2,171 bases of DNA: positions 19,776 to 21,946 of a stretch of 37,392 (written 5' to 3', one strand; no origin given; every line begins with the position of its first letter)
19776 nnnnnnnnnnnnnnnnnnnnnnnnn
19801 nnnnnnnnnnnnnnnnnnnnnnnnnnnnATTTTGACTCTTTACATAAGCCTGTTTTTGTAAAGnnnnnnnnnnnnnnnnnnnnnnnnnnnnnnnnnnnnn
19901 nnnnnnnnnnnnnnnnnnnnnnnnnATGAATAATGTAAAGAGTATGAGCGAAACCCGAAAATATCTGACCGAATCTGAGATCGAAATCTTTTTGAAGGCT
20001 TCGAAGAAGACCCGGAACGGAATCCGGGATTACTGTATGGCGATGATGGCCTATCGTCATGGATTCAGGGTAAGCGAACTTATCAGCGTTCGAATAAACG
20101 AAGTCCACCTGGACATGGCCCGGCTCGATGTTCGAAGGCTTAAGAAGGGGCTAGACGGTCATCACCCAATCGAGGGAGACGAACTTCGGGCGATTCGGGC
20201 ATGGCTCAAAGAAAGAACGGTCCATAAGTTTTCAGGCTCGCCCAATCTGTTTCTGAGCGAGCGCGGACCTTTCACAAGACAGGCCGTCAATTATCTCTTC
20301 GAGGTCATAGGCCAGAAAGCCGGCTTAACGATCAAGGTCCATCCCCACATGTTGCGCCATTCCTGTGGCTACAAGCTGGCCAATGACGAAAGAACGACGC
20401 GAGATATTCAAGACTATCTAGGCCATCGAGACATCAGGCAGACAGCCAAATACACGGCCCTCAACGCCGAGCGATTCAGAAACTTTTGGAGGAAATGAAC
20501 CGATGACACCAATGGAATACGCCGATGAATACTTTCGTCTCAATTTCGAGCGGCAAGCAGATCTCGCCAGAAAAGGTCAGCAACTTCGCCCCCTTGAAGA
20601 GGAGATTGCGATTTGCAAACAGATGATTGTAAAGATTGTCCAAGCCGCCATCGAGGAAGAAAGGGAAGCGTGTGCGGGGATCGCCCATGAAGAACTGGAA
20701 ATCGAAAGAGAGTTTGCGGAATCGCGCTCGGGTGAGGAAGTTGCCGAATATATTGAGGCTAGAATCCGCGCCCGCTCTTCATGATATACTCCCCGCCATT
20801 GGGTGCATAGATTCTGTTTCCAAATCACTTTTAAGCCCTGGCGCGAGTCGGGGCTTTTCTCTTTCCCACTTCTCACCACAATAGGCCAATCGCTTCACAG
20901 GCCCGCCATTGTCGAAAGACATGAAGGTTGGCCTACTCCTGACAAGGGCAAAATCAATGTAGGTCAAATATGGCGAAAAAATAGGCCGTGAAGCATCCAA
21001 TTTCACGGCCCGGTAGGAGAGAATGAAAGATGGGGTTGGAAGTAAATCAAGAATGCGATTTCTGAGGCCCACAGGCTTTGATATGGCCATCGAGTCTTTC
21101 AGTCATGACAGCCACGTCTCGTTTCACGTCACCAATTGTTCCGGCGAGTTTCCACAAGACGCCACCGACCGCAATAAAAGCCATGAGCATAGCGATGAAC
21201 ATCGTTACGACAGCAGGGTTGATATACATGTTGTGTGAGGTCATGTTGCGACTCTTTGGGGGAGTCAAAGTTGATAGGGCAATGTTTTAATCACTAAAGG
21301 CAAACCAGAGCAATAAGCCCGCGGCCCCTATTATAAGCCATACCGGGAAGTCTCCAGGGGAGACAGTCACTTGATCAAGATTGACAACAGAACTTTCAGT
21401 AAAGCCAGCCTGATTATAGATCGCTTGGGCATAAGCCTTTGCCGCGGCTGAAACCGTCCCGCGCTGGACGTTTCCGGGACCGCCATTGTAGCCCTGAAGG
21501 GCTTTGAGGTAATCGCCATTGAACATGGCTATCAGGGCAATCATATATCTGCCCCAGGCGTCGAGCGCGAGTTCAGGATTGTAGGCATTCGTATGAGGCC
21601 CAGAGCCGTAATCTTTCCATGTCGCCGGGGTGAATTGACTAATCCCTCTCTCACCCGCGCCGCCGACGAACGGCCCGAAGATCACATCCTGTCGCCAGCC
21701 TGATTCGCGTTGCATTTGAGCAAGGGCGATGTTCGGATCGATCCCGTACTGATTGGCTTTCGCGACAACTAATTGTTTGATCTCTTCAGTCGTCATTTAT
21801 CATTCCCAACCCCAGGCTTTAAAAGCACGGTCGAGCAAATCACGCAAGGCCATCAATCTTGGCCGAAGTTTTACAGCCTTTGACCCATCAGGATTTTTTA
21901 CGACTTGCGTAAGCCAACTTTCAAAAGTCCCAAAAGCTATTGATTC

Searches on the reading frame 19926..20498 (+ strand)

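Call 56: search_protein_families(library=phrogs, proteins=[window:19926-20498:+], max_evalue=0.01)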
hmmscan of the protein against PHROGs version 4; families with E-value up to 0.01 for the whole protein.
window:19926-20498:+ (190 aa): 5 families
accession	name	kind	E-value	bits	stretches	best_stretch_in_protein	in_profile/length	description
phrog_216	-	integration and excision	3.9e-31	109.3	1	2-183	44-228/301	integrase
phrog_1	-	integration and excision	1.7e-20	74.8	1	11-183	268-439/611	integrase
phrog_7269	-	integration and excision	0.0001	23.1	1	131-184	21-74/89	integrase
phrog_7685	-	integration and excision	0.0017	18.9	1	132-176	175-220/240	integrase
phrog_23271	-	unknown function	0.0048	17.8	0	133-182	4-53/67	-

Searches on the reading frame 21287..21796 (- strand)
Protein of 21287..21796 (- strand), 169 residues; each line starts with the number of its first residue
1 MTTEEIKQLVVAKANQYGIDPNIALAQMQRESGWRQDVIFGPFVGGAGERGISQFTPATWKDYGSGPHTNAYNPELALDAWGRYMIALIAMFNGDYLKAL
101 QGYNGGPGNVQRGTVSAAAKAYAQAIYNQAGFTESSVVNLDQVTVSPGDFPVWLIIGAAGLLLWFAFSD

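Call 56: search_protein_families(library=phrogs, proteins=[window:21287-21796:-], max_evalue=0.01)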
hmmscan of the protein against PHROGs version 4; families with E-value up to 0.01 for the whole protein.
window:21287-21796:- (169 aa): 15 families
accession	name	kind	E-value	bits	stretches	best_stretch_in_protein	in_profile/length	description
phrog_342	-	head and packaging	1.4e-21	77.3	1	3-136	12-149/1235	internal virion protein with endolysin domain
phrog_669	-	lysis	2.7e-21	75.7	1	13-123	928-1035/1946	endolysin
phrog_2013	-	tail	2.7e-15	57.1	1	13-127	475-586/657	lytic tail protein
phrog_14342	-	tail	4.8e-09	37.3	1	5-117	140-244/272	lytic tail fiber protein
phrog_21143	-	tail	1e-08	35.1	1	14-113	12-104/576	lytic tail fiber protein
phrog_12507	-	other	1.6e-08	35.8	1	1-112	5-110/260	transglycosylase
phrog_13449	-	other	4.4e-08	33.9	1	7-127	8-116/269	transglycosylase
phrog_28981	-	other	1.6e-06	28.9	1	2-117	87-195/210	transglycosylase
phrog_21776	-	other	3.8e-06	27.8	1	10-129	98-229/238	transglycosylase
phrog_28504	-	tail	4e-06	26.9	1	5-113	232-333/597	lytic tail fiber protein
phrog_2533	-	unknown function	8.9e-06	25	1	14-116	753-849/1130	-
phrog_19855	-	head and packaging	2.4e-05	23.1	1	24-124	1074-1174/1257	virion structural protein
phrog_28014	-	unknown function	3.8e-05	24.4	1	7-114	35-137/224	-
phrog_4067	-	other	0.0039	16.6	1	3-62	667-722/980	transglycosylase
phrog_3201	-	tail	0.0053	15.3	1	3-62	2018-2073/2408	tail fiber protein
